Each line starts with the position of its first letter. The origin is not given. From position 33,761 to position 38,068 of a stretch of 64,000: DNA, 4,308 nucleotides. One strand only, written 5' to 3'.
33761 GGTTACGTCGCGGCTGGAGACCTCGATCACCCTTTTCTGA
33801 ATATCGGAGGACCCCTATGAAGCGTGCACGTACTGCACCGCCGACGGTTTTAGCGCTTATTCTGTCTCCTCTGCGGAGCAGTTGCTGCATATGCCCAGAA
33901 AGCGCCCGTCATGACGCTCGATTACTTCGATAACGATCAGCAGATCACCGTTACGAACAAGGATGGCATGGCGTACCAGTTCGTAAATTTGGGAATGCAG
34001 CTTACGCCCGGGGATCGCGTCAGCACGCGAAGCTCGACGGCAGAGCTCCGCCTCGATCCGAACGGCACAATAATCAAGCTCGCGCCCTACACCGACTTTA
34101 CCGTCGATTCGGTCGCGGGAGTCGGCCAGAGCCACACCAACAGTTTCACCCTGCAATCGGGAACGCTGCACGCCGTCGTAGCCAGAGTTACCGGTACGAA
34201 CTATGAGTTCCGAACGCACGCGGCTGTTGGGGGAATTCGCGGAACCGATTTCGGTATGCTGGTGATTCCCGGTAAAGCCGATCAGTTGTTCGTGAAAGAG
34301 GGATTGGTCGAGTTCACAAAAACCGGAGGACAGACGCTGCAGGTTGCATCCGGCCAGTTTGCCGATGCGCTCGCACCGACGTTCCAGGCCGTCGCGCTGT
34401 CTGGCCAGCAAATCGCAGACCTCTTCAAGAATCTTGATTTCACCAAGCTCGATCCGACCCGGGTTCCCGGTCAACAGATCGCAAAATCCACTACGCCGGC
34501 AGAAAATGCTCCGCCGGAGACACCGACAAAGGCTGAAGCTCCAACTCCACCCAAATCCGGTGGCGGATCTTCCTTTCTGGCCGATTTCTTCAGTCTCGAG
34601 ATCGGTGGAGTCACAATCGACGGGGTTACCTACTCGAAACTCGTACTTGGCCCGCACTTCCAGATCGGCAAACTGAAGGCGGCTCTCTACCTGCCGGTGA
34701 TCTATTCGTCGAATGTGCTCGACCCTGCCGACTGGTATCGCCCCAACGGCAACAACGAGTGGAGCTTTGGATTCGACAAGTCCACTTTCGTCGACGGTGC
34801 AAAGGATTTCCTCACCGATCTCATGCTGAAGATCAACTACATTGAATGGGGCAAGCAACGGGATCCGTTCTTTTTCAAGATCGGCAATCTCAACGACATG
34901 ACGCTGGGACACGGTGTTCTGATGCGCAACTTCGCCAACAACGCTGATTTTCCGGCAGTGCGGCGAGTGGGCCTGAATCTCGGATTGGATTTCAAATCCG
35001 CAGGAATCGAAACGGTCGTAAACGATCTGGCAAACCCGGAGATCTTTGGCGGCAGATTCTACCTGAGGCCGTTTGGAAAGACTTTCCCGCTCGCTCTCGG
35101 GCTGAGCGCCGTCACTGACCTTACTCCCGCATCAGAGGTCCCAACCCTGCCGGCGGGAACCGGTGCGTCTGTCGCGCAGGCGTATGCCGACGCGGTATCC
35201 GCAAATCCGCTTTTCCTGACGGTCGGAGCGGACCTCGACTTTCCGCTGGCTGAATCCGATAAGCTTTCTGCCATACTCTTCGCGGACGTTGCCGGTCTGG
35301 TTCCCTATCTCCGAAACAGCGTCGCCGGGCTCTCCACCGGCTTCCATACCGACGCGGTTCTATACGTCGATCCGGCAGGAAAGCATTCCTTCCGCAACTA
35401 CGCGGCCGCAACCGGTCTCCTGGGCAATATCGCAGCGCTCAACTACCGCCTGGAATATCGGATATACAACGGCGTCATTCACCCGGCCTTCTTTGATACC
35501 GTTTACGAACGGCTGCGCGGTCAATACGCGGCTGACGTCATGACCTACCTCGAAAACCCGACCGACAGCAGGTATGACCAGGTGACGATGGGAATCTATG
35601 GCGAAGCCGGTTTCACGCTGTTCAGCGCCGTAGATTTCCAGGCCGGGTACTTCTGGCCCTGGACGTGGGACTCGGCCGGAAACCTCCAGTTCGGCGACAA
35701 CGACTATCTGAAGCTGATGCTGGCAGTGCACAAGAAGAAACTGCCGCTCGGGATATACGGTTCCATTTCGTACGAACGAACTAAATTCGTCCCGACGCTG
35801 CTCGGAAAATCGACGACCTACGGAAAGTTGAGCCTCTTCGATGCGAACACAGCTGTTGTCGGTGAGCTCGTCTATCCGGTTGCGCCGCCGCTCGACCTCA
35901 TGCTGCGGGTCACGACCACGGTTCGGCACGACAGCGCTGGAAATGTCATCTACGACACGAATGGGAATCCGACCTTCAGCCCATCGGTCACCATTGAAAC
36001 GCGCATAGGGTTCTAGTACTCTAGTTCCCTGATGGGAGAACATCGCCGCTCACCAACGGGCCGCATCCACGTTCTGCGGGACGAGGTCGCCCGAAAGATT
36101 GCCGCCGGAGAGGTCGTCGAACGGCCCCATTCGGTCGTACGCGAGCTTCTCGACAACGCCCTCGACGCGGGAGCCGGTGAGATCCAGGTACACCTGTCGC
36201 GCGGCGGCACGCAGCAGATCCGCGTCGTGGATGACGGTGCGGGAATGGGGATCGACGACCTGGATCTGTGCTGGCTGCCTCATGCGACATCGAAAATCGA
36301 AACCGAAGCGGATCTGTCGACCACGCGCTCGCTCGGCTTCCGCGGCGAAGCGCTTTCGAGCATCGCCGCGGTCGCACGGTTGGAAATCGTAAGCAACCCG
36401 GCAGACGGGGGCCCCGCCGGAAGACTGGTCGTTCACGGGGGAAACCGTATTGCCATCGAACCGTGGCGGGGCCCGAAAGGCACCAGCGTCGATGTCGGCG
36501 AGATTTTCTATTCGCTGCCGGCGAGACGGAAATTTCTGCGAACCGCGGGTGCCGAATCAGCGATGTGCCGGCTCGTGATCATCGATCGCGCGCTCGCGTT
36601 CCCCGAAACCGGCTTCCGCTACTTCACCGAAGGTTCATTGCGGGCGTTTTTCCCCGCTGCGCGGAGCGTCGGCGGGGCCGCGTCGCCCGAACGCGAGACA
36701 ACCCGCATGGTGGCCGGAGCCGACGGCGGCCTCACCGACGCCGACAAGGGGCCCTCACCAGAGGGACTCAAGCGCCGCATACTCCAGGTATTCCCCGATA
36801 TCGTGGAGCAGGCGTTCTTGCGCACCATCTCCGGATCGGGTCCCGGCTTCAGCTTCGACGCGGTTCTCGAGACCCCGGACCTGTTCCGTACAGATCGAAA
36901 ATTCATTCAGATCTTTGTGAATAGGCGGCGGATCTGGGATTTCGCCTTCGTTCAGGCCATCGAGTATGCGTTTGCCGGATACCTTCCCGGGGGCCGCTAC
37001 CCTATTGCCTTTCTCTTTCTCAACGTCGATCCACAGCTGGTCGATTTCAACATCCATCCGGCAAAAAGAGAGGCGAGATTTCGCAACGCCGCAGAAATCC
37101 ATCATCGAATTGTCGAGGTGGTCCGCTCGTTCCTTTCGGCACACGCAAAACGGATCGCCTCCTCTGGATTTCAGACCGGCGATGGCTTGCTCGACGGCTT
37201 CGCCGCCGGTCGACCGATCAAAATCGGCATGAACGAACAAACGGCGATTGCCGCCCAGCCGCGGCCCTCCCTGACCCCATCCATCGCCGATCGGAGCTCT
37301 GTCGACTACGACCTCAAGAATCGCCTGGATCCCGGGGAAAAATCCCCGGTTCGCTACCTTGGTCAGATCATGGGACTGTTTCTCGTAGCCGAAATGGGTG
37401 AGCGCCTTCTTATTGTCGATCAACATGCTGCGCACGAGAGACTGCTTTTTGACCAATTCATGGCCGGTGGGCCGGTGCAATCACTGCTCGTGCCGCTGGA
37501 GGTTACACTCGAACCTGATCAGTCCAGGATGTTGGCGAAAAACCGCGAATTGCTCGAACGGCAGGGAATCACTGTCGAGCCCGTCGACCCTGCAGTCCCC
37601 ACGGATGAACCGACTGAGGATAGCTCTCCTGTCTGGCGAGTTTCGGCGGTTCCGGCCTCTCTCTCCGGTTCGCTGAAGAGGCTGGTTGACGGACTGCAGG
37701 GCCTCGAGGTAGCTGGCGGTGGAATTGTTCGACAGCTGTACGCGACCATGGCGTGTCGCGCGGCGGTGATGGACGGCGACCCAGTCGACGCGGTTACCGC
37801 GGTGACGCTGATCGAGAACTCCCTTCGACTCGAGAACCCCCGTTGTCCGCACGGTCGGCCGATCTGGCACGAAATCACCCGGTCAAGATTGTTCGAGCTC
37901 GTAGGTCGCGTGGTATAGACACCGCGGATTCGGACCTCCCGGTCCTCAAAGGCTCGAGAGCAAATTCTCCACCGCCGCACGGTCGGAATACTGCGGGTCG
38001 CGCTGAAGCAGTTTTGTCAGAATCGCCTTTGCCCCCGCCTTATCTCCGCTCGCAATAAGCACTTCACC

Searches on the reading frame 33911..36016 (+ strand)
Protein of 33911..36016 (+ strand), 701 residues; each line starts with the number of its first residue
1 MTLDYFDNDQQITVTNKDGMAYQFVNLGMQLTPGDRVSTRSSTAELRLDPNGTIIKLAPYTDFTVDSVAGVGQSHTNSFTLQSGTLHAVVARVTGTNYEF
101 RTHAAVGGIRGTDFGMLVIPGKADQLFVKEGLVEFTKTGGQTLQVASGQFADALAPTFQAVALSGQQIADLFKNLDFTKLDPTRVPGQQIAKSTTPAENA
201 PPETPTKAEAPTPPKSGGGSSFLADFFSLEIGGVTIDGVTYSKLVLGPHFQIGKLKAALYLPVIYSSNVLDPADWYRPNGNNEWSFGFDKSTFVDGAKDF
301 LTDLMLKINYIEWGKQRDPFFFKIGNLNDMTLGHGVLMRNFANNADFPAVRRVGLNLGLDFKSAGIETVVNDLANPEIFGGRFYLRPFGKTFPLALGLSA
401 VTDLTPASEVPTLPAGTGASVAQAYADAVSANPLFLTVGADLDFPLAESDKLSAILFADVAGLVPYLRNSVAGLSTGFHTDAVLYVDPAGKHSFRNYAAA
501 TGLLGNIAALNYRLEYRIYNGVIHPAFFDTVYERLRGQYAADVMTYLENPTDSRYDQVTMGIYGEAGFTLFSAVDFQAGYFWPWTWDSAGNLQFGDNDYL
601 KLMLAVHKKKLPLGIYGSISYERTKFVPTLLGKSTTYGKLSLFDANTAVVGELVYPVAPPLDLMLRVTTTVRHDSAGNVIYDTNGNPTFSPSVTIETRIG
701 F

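Call 30: find_encoding_contigs(protein=window:33911-36016:+, flank=10000, max_places=6)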
Protein window:33911-36016:+ (701 aa): no gene with exactly this product is on record in the collection.

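Call 61: search_protein_families(library=pfam, max_evalue=0.01, proteins=[window:33911-36013:+])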
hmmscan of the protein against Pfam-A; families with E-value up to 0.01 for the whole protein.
window:33911-36013:+ (701 aa): 1 family
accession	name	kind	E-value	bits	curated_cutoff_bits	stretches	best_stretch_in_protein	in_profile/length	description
PF04773.18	FecR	-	2.6e-06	28.2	24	1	35-133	1-96/97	FecR protein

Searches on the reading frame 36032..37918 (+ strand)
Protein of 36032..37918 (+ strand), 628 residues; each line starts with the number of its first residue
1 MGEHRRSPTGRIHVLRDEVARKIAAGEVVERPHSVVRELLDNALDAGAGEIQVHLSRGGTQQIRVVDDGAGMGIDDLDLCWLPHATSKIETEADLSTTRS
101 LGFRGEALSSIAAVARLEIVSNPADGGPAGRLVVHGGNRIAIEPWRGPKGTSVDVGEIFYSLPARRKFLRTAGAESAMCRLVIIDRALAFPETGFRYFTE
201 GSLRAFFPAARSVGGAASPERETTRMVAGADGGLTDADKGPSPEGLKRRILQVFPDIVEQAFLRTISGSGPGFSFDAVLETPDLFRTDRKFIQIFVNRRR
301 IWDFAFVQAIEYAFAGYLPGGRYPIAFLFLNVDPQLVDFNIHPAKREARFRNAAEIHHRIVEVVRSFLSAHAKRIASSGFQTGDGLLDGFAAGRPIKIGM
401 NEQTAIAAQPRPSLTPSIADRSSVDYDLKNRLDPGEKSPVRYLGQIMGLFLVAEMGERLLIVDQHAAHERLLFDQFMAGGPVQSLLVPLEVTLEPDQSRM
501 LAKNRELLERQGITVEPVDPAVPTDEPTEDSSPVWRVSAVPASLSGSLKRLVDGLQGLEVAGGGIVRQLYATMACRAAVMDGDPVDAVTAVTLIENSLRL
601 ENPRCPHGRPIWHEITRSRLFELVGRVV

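Call 33: find_encoding_contigs(protein=window:36032-37918:+, flank=10000, max_places=6)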
Protein window:36032-37918:+ (628 aa): no gene with exactly this product is on record in the collection.

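Call 61: search_protein_families(library=pfam, max_evalue=0.01, proteins=[window:36032-37915:+])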
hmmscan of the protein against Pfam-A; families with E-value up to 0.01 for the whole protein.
window:36032-37915:+ (628 aa): 4 families
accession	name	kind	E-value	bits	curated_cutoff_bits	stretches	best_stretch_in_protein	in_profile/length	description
PF01119.25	DNA_mis_repair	-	7.8e-26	90.5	26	1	265-368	15-118/119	DNA mismatch repair protein, C-terminal domain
PF08676.16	MutL_C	-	3.2e-20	72.7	25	1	443-583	1-140/142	MutL C terminal dimerisation domain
PF13589.12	HATPase_c_3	-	7.9e-11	42.6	25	1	32-122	3-93/137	Histidine kinase-, DNA gyrase B-, and HSP90-like ATPase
PF02518.31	HATPase_c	-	8.2e-09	36.3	26.4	1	30-91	4-63/111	Histidine kinase-, DNA gyrase B-, and HSP90-like ATPase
